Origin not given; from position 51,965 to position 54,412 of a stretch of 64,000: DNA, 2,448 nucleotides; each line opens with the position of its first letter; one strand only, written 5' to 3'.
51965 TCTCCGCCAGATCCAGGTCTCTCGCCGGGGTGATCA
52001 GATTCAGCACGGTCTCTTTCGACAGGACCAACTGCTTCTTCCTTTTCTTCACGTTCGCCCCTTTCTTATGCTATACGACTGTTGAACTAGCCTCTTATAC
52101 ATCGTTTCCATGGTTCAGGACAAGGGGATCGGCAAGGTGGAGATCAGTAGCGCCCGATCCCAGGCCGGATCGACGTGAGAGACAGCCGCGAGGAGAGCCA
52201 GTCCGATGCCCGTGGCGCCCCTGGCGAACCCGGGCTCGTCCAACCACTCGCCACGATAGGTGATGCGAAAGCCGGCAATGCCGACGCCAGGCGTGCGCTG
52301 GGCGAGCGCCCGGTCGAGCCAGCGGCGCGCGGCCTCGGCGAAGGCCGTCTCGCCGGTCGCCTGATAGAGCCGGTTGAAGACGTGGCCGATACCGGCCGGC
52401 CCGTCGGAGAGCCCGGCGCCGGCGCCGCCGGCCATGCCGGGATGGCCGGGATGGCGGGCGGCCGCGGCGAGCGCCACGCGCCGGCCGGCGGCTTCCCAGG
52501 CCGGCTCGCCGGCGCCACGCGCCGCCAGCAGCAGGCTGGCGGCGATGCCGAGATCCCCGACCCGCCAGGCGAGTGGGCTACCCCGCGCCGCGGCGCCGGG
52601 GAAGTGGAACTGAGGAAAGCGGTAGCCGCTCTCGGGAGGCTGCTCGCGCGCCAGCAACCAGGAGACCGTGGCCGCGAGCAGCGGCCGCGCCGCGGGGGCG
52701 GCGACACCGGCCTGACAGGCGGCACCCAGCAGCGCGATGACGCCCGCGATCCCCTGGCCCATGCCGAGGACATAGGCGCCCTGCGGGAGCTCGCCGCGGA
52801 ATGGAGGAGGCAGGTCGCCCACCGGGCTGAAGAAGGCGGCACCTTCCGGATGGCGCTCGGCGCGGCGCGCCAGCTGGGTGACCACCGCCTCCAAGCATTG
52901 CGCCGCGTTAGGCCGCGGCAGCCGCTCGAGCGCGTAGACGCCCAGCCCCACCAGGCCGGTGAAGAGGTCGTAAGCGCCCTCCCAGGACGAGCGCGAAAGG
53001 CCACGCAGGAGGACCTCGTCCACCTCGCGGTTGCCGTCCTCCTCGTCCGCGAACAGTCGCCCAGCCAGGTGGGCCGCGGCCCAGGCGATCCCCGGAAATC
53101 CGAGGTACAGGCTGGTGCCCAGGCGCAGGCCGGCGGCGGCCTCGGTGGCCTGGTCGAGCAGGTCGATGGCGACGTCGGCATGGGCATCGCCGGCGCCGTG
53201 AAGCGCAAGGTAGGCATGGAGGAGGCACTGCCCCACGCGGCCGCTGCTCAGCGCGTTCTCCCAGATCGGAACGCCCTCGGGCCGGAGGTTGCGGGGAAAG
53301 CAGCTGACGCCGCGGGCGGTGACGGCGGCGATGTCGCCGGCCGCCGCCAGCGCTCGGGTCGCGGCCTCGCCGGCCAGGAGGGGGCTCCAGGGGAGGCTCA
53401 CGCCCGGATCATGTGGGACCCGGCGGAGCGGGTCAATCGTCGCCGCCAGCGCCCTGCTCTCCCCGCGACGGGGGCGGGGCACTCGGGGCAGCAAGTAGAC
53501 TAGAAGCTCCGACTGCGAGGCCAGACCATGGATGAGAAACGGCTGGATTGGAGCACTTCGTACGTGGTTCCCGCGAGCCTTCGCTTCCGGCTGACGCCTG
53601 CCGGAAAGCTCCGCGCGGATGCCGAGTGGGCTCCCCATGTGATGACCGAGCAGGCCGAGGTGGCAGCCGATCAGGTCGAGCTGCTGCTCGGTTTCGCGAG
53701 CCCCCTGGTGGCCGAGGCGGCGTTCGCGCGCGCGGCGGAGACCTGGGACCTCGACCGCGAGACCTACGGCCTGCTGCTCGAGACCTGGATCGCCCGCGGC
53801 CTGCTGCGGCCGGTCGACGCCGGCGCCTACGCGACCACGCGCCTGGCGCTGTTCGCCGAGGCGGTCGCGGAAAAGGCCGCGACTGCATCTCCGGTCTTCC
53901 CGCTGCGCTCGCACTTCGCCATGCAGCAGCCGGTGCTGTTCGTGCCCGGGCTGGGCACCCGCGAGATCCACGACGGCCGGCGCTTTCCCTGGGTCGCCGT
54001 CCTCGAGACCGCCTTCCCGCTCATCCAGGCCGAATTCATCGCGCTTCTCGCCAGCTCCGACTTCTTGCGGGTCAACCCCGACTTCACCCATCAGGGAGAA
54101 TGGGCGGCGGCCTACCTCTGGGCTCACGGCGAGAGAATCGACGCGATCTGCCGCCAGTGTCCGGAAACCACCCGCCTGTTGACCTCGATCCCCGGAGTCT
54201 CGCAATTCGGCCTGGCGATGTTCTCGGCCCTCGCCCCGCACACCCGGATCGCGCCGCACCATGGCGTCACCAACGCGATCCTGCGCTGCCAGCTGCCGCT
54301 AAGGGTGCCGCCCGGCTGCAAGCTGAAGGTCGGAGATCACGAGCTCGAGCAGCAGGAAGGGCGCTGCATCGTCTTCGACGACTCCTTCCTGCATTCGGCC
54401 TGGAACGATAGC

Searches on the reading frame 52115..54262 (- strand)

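Call 89: search_protein_families(library=pfam, proteins=[window:52115-54262:-], max_evalue=0.001)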
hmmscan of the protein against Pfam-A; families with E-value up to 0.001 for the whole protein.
window:52115-54262:- (715 aa): 1 family
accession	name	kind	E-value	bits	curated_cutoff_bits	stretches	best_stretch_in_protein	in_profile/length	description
PF05147.19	LANC_like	-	1.2e-20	73.8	23.2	1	333-706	2-350/350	Lanthionine synthetase C-like protein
